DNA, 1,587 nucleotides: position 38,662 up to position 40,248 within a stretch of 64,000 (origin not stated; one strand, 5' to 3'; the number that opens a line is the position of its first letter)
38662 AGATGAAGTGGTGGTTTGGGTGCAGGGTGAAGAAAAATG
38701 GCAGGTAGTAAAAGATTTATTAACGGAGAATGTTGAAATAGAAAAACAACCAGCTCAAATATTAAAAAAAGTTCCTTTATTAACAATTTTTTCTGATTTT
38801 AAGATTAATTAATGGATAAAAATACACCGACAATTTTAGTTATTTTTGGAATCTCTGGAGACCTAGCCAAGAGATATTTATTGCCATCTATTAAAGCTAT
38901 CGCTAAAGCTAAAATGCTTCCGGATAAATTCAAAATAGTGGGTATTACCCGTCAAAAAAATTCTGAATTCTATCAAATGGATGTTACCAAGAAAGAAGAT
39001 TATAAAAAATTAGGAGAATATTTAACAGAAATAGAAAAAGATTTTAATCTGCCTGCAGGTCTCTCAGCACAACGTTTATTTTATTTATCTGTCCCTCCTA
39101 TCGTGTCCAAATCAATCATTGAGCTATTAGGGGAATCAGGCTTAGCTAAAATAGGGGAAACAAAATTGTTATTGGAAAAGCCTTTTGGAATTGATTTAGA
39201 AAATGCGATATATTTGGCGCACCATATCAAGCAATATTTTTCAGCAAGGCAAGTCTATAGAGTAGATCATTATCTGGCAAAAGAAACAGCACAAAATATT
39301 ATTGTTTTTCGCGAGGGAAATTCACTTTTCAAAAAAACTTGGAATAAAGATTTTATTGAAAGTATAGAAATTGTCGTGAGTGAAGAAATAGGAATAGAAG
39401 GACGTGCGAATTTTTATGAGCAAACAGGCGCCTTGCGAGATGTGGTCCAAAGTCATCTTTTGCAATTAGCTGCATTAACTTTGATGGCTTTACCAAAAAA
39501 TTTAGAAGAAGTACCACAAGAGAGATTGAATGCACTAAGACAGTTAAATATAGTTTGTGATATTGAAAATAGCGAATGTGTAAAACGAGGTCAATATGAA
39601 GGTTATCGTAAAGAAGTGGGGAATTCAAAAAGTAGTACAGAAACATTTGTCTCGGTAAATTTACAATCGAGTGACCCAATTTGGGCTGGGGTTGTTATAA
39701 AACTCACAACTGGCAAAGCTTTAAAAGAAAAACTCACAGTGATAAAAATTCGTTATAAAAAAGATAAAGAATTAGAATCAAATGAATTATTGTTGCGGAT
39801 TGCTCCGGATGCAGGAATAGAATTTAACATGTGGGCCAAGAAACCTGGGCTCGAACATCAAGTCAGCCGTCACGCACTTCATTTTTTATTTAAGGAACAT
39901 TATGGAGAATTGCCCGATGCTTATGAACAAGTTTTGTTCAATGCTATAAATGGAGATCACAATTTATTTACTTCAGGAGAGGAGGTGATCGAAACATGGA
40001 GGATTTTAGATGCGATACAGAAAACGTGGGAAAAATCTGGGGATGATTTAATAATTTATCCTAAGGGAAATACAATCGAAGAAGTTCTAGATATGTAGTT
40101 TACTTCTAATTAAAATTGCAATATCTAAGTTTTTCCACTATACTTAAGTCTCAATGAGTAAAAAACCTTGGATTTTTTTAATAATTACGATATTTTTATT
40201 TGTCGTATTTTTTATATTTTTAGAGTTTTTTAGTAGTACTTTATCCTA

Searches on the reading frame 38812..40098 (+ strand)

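Call 98: search_protein_families(library=pfam, proteins=[window:38812-40098:+], max_evalue=0.01)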
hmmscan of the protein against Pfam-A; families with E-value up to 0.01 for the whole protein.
window:38812-40098:+ (428 aa): 2 families
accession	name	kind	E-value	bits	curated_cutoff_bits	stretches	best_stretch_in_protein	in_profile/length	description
PF02781.21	G6PD_C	-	2.3e-67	227.6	27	1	165-420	2-278/296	Glucose-6-phosphate dehydrogenase, C-terminal domain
PF00479.28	G6PD_N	-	4.7e-38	132.1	22.1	2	50-162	74-183/183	Glucose-6-phosphate dehydrogenase, NAD binding domain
